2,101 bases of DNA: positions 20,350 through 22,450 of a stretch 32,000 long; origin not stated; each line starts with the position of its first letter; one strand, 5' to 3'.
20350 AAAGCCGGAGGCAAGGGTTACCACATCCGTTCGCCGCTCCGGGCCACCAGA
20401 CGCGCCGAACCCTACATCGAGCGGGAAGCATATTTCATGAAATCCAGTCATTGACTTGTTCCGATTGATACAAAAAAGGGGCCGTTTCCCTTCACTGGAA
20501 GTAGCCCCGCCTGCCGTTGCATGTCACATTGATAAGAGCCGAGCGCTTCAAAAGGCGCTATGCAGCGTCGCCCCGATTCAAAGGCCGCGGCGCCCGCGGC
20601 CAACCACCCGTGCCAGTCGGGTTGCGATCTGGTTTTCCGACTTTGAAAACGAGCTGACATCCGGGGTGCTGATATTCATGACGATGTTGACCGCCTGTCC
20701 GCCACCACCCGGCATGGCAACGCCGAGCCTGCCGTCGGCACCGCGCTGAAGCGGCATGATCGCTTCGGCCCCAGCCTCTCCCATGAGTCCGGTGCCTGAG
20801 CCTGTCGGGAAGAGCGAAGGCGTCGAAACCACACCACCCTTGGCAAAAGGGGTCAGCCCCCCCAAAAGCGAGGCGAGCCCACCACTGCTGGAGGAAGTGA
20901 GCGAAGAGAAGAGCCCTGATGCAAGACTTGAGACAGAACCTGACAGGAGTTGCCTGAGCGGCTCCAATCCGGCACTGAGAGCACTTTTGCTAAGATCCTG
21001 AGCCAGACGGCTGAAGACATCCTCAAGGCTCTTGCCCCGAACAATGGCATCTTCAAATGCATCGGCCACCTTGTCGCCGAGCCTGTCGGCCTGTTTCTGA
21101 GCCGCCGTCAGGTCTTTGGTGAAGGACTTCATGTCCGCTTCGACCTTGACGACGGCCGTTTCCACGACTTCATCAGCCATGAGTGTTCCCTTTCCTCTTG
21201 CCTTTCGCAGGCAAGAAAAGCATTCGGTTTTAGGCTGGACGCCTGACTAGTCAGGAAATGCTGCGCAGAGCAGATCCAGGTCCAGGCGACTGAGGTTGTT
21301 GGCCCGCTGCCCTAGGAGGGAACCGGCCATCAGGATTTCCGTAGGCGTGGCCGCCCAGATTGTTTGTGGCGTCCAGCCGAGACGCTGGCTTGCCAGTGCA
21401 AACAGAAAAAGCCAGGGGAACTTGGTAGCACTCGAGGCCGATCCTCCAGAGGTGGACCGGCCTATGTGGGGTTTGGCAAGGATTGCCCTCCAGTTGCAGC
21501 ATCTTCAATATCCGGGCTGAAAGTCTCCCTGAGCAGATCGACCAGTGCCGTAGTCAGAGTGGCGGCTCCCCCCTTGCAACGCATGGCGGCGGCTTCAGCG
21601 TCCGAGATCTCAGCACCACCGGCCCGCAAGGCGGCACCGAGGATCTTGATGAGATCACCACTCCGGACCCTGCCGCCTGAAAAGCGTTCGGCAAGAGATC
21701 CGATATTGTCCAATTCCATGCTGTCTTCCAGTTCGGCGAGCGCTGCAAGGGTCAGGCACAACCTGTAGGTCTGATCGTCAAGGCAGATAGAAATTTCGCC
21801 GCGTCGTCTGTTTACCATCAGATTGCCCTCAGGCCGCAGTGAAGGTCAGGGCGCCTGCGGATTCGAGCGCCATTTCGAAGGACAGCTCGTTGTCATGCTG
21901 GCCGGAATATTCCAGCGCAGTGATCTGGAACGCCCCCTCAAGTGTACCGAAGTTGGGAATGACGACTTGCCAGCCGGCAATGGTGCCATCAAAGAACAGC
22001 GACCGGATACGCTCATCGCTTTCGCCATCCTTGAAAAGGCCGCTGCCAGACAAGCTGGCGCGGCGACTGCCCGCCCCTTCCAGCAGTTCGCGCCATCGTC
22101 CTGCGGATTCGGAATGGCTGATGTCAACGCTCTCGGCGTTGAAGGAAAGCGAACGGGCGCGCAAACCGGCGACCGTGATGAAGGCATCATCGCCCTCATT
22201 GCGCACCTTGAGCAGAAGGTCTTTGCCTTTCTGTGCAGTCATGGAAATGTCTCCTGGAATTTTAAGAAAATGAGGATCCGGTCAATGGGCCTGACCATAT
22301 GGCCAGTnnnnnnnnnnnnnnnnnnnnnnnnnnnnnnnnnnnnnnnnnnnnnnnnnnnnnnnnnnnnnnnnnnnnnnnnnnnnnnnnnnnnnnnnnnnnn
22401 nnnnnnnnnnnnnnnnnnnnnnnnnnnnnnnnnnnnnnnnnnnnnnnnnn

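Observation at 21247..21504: g10.1 chaperone has no start codon and sits behind a textbook -1 frameshift cassette at the end of g10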

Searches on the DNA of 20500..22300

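Call 102: search_rna_families(source=window, start=20500, end=22300, threshold=evalue, max_evalue=1)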
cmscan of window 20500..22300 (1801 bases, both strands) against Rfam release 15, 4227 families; matches with E-value up to 1: 0.
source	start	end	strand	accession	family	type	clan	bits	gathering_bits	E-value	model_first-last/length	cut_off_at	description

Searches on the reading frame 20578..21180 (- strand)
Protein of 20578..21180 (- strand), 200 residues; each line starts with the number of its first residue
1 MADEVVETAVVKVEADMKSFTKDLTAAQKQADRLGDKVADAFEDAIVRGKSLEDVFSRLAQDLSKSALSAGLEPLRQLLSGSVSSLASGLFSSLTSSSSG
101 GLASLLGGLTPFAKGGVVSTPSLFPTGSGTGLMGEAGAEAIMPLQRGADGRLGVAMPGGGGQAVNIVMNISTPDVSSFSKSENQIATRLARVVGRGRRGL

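Call 10: search_protein_families(library=pfam, proteins=[window:20578-21180:-], max_evalue=0.01)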
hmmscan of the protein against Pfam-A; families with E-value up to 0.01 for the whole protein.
window:20578-21180:- (200 aa): 0 families

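Call 15: search_protein_families(library=ncbifam, proteins=[window:20578-21180:-], max_evalue=0.01)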
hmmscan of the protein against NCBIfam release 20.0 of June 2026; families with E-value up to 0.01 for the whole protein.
window:20578-21180:- (200 aa): 1 family
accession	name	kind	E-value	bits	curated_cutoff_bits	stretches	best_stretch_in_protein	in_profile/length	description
NF058675.1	RcGTA_tape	equivalog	8.4e-51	172.8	220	1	12-198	30-218/220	RcGTA-type gene transfer agent tail tape measure protein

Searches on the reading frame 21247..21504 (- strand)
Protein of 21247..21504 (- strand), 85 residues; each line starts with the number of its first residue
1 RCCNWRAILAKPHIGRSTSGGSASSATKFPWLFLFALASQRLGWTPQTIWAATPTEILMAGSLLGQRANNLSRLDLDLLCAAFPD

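Call 10: search_protein_families(library=pfam, proteins=[window:21247-21504:-], max_evalue=0.01)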
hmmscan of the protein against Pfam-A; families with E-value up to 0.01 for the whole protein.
window:21247-21504:- (85 aa): 1 family
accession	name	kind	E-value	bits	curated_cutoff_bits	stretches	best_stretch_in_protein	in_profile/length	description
PF09550.16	Phage_TAC_6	-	1.6e-12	48.1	23.4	1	29-85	1-57/58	Phage tail assembly chaperone protein, TAC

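Call 15: search_protein_families(library=ncbifam, proteins=[window:21247-21504:-], max_evalue=0.01)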
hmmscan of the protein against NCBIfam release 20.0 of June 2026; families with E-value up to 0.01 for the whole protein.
window:21247-21504:- (85 aa): 1 family
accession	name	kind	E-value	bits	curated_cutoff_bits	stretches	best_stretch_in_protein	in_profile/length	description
TIGR02216.1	phage_TIGR02216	hypoth_equivalog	0.0002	21.5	56.1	1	29-85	2-57/58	rcc01693 family protein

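Call 16: find_homologous_proteins(query=window:21250-21474:-)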
Query seq(75 aa) (75 aa): 1 proteins with E <= 0.001 among 1 candidates.
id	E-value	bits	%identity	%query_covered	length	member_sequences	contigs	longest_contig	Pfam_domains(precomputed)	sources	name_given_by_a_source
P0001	2.5e-24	102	86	77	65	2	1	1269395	PF09550.17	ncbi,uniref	ncbi:phage tail assembly chaperone [uncultured Cohaesibacter sp.]|uniref:phage tail assembly chapero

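Call 22: find_encoding_contigs(protein=P0001, flank=2000, max_places=4)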
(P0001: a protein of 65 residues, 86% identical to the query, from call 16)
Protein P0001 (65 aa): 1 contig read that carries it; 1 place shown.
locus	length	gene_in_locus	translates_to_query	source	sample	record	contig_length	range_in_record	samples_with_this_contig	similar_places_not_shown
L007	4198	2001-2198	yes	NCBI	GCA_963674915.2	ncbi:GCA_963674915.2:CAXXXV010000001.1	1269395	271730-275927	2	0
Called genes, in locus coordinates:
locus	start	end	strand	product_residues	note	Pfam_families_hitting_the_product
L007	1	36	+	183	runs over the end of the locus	PF05135:Phage_connect_1 (weak)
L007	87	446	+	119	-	PF05521:Phage_HCP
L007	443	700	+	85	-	-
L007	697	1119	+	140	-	PF11367:Tail_completion_gp17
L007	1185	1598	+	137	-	PF06199:Phage_tail_2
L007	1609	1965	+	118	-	PF11836:Phage_TAC_11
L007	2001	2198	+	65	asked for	PF09550:Phage_TAC_6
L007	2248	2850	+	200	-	-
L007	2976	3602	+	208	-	PF09343:DUF2460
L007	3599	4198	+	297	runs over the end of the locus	PF09931:Phage_phiJL001_Gp84_N, PF09356:Phage_BR0599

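Call 85: search_protein_families(library=phrogs, proteins=[window:21250-21474:-], max_evalue=0.001)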
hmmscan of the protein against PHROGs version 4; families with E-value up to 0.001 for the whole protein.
window:21250-21474:- (75 aa): 1 family
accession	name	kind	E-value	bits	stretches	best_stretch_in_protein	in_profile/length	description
phrog_7493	-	unknown function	2.7e-05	25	1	23-50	103-130/178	-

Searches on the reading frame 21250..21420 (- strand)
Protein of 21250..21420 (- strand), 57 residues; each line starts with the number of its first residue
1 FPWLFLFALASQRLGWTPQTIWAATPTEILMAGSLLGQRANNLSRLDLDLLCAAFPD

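Call 60: find_homologous_proteins(query=A2, max_evalue=0.00001)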
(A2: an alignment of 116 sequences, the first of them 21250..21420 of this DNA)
Query A2 (116 sequences) (57 aa, profile of the alignment): 1934 proteins with E <= 0.00001 among 3427 candidates; the best 120 are listed.
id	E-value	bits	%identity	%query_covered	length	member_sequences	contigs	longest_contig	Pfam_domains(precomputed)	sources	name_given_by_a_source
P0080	2.6e-23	100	38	100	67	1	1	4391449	PF09550.17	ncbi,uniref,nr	ncbi:phage tail assembly chaperone [Methylosinus sp. H3A]|uniref:rcc01693 family protein n=1 Tax=Met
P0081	6.0e-23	99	41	100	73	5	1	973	PF09550.17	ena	-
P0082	6.7e-23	99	36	100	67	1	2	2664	PF09550.17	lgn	-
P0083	9.8e-23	98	33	100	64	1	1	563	PF09550.17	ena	-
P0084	1.7e-22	97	36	100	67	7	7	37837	PF09550.17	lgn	-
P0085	2.6e-22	97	28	100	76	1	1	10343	PF09550.17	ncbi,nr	ncbi:MAG: phage tail assembly chaperone [Alphaproteobacteria bacterium]|nr:phage tail assembly chape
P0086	3.3e-22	96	31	100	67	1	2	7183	PF09550.17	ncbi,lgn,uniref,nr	ncbi:rcc01693 family protein [Prosthecomicrobium pneumaticum]|uniref:Putative phage protein (TIGR022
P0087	3.8e-22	96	33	100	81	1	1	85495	PF09550.17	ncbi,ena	-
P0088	4.2e-22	96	36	100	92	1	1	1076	PF09550.17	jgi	jgi:uncharacterized phage protein (TIGR02216 family)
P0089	4.6e-22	96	34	100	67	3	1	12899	PF09550.17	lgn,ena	-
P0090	4.8e-22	96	34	100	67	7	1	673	PF09550.17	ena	-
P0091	4.9e-22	96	36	100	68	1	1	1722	PF09550.17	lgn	-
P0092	7.7e-22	95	38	100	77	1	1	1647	PF09550.17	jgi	jgi:uncharacterized phage protein (TIGR02216 family)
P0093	7.7e-22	95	33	100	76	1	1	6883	PF09550.17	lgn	-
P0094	8.5e-22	95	35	100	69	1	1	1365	PF09550.17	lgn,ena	-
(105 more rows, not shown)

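Call 83: search_solved_structures(query=A2, max_evalue=1)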
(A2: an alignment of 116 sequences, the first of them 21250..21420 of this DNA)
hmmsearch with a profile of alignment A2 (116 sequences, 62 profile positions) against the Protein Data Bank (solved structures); distinct sequences matched with E-value up to 1: 1.
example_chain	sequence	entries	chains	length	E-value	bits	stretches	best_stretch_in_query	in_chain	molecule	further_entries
9zem_A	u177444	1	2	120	0.011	19.3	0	15-35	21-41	HeliScrew4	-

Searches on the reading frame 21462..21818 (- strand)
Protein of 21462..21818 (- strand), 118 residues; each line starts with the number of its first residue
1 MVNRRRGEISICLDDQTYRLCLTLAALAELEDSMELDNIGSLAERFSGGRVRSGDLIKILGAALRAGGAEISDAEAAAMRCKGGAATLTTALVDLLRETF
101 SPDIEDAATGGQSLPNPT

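Call 10: search_protein_families(library=pfam, proteins=[window:21462-21818:-], max_evalue=0.01)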
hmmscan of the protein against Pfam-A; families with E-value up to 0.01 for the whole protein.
window:21462-21818:- (118 aa): 1 family
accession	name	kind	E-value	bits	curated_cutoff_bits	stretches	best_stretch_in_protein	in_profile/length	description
PF11836.14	Phage_TAC_11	-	1.2e-25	89.8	27.8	1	6-101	1-95/96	Phage tail tube protein, GTA-gp10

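Call 15: search_protein_families(library=ncbifam, proteins=[window:21462-21818:-], max_evalue=0.01)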
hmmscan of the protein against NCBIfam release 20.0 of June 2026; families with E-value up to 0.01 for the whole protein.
window:21462-21818:- (118 aa): 0 families

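Call 18: find_related_loci(query=window:21462-21818:-, collection=genome_contigs, flank=1500)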
Query window:21462-21818:- (118 aa) in genome_contigs; peptide patterns used: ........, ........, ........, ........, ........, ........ (x = any residue, [..] = any of these).
432 stretches matched a pattern; 6 encode a relative of the query (tblastn E <= 1e-3); 6 distinct loci.
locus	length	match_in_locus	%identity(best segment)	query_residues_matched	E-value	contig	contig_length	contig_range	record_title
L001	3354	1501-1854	96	1-118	7e-72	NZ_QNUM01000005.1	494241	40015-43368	Cohaesibacter haloalkalitolerans strain JC131 NODE_5_length_494241_cov_37.1469, whole genome shotgun sequence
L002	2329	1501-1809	71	1-103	5e-49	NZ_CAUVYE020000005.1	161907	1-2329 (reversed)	MAG: uncultured Cohaesibacter sp. isolate f306c1c0-5305-492a-912c-c8933785287f contig_5, whole genome shotgun sequence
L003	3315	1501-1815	46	1-105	7e-24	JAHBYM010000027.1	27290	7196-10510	MAG: Parvibaculum sp. isolate ACE_PRO2 PRO2_27, whole genome shotgun sequence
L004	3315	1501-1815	46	1-105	1e-23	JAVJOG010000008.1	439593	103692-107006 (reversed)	MAG: Parvibaculum sp. isolate A1-SPW-17 k141_25076, whole genome shotgun sequence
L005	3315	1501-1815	46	1-105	1e-23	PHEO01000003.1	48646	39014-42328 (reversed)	MAG: Alphaproteobacteria bacterium HGW-Alphaproteobacteria-11 bjp_ig2157_scaffold_215, whole genome shotgun sequence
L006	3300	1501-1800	47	1-100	2e-21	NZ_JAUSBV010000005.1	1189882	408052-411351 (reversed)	MAG: Parvibaculum sp. isolate E9_concoct.bin.21 E9_k141_80392, whole genome shotgun sequence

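Call 25: find_related_loci(query=A1, collection=metagenome_contigs, flank=1200)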
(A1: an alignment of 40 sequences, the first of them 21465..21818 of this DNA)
Query A1 (118 aa) in metagenome_contigs; peptide patterns used: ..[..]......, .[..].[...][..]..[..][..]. (x = any residue, [..] = any of these).
600 stretches matched a pattern (row limit reached: there are more); 513 encode a relative of the query (tblastn E <= 1e-3); the best 80 are kept; 80 distinct loci.
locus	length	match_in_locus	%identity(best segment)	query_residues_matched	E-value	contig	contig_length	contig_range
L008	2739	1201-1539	50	1-110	4e-30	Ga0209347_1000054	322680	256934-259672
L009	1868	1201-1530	48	3-117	1e-29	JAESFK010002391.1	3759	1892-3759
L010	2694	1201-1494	53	3-100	1e-28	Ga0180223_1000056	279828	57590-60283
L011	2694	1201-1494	53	3-100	3e-28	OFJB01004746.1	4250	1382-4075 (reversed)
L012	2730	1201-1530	47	1-118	4e-28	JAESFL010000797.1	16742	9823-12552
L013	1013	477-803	48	1-117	7e-29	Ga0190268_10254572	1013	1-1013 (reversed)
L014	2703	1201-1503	50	1-101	2e-27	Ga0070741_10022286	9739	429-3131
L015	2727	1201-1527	47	3-117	3e-27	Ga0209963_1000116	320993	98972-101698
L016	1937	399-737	46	1-113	2e-27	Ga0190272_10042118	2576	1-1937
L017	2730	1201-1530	49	1-115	3e-27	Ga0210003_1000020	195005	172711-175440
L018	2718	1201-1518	52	3-108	4e-27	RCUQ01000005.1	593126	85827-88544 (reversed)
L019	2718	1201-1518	52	3-108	3e-27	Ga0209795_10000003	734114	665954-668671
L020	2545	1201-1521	49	1-112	5e-27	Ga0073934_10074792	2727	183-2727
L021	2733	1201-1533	47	1-117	5e-27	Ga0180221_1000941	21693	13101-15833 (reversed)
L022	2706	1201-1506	50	1-102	6e-27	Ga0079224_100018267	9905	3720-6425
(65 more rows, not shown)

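Call 26: find_related_loci(query=A1, collection=viral_contigs, flank=1200)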
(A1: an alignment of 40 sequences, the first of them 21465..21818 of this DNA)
Query A1 (118 aa) in viral_contigs; peptide patterns used: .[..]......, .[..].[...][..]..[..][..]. (x = any residue, [..] = any of these).
600 stretches matched a pattern (row limit reached: there are more); 546 encode a relative of the query (tblastn E <= 1e-3); the best 80 are kept; 80 distinct loci.
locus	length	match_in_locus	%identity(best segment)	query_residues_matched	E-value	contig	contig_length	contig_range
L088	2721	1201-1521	79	1-107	1e-51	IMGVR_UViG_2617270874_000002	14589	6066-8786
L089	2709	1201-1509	63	1-103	8e-39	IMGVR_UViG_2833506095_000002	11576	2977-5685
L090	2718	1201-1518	51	2-107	3e-30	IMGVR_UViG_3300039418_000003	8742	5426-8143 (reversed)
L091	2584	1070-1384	48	3-117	5e-30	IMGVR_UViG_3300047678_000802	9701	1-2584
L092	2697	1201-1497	55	2-100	1e-29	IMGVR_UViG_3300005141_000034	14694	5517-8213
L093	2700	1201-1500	54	1-100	4e-29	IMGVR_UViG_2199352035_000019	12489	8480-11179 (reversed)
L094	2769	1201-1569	46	1-117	7e-29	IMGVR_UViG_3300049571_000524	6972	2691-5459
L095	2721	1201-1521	50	2-106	8e-29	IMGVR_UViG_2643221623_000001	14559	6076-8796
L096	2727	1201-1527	50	3-117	1e-28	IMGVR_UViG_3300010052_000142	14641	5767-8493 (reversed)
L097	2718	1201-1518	51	3-106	1e-28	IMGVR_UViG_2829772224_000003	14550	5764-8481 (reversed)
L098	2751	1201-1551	48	1-117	4e-28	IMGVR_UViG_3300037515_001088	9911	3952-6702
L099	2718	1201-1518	52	3-108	3e-27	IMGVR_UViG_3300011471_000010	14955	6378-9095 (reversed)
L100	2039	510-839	49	1-113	4e-27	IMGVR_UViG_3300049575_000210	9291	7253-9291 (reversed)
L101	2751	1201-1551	48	1-117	5e-27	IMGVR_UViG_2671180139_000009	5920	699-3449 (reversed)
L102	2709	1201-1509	50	1-103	6e-27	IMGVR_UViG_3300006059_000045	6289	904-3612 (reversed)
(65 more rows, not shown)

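Call 82: search_solved_structures(query=A1, max_evalue=1)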
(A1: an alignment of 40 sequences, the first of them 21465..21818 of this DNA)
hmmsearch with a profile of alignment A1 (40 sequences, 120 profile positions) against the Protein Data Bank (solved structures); distinct sequences matched with E-value up to 1: 1.
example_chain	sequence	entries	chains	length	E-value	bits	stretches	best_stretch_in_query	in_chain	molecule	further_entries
1tcf_A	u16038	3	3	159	0.53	13.3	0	36-84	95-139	TROPONIN C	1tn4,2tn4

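Call 85: search_protein_families(library=phrogs, proteins=[window:21465-21818:-], max_evalue=0.001)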
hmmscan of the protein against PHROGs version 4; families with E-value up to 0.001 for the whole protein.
window:21465-21818:- (118 aa): 0 families

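Call 89: predict_structure(alignment_id=A1)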
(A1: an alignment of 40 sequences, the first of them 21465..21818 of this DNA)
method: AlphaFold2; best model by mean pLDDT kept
length: 118 residues; sequences in the alignment: 40
mean_pLDDT: 74.8   pTM: 0.63
mean pLDDT of the five models: 74.8, 73.4, 70.0, 66.0, 63.5
residues with pLDDT >= 90: 0; 70-90: 93; 50-70: 10; < 50: 15
segments of 3 or more residues with pLDDT < 50: 1-3, 104-114
pLDDT, mean of each block of 10 residues (from residue 1): 61 82 86 83 80 83 86 78 77 81 49 47
secondary structure, 60 per line:
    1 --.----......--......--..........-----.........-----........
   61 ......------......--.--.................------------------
elements in order: E8-13 E16-21 H24-33 H39-47 H53-66 H73-78 H84-100

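Call 94: fold_search(model_id=the predicted structure, library=pdb)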
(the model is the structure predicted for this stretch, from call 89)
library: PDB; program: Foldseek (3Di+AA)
matches with E <= 10: 10; with E <= 0.001: 0
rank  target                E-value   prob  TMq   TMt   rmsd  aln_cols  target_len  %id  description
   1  4pxk                  2.2e+00  0.04  0.18  0.10  12.4       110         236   23  Crystal structure of Haloarcula marismortui bacteriorhodopsin I D94N mutant (released 2014-12-17)
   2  1u9p                  3.5e+00  0.02  0.19  0.21  12.1       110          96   11  Permuted single-chain Arc (released 2005-02-15)
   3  9isj_A                5.6e+00  0.02  0.17  0.19  21.1       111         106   15  Crystal structure of Klebsiella pneumoniae ZapA (released 2025-07-23)
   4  3ifk_A                6.8e+00  0.02  0.21  0.27   9.5        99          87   17  Crystal Structure Of Calcium-Saturated Calmodulin N-terminal Domain Fragment, Residues 1-90 (released 2009-12-15)
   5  1t3u_B                7.2e+00  0.02  0.14  0.17  10.0        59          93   22  Unknown conserved bacterial protein from Pseudomonas aeruginosa PAO1 (released 2004-05-04)
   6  4p1m_A                7.6e+00  0.01  0.16  0.17  21.2       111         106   15  The structure of Escherichia coli ZapA (released 2014-07-16)
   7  9el0_A                8.1e+00  0.01  0.16  0.07  13.8       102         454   18  ML2-SA1 bound TRPML2 in a pre-open state (released 2025-06-18)
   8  1xes_D                8.1e+00  0.01  0.18  0.08  15.4       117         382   10  Crystal structure of stilbene synthase from Pinus sylvestris (released 2006-04-11)
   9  2bcx_A                8.6e+00  0.02  0.18  0.15  10.5       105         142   15  Crystal structure of calmodulin in complex with a ryanodine receptor peptide (released 2006-10-31)
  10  7esp_F                9.7e+00  0.02  0.18  0.09   7.5        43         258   21  Structure and mutation analysis of the hexameric P4 from Pseudomonas aeruginosa phage phiYY (released 2022-03-23)

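Call 96: fold_search(model_id=the predicted structure, library=viral)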
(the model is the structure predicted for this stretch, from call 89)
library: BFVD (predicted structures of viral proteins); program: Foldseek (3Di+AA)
matches with E <= 10: 223; with E <= 0.001: 2
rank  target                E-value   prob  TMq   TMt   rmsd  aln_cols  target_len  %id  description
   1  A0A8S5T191            4.2e-04  1.00  0.66  0.62   4.3       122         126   18  Tail assembly chaperone protein [Siphoviridae sp. cteEJ17]
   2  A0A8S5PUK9            9.1e-04  1.00  0.67  0.68   2.8       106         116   19  Tail assembly chaperone protein [Myoviridae sp. ctQve5]
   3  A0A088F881            1.2e-03  1.00  0.60  0.56   6.3       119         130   15  (no name in the UniProt tables at hand)
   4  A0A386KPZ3            2.1e-03  1.00  0.69  0.60   6.7       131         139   11  Uncharacterized protein [Caulobacter phage Kronos]
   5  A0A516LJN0            2.4e-03  1.00  0.57  0.56  11.6       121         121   17  (no name in the UniProt tables at hand)
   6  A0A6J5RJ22            2.5e-03  1.00  0.55  0.54   9.9       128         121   17  Uncharacterized protein [uncultured Caudovirales phage]
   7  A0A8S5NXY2            5.9e-03  1.00  0.44  0.54   5.1        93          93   22  Uncharacterized protein [Siphoviridae sp. ct6bb17]
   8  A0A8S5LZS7            7.0e-03  1.00  0.60  0.52   7.2       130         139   13  Uncharacterized protein [Siphoviridae sp. ctM7c3]
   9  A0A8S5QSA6            7.5e-03  1.00  0.57  0.55   7.6       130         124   14  Tail assembly chaperone protein [Phage sp. ctez94]
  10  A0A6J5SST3            7.5e-03  1.00  0.44  0.59   4.0        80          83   26  Uncharacterized protein [uncultured Caudovirales phage]
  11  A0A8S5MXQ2            7.9e-03  1.00  0.63  0.66   4.2       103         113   14  Tail tube protein [Siphoviridae sp. ct91l7]
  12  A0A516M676            7.9e-03  1.00  0.60  0.62   5.0       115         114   16  (no name in the UniProt tables at hand)
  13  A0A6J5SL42            7.9e-03  1.00  0.55  0.61   7.6       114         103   15  Uncharacterized protein [uncultured Caudovirales phage]
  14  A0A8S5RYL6            9.5e-03  1.00  0.57  0.50   9.5       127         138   20  Tail tube protein [Myoviridae sp. ctKFg29]
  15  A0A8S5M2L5            1.2e-02  1.00  0.61  0.61   5.2       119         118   17  Tail assembly chaperone protein [Siphoviridae sp. ctqpo8]
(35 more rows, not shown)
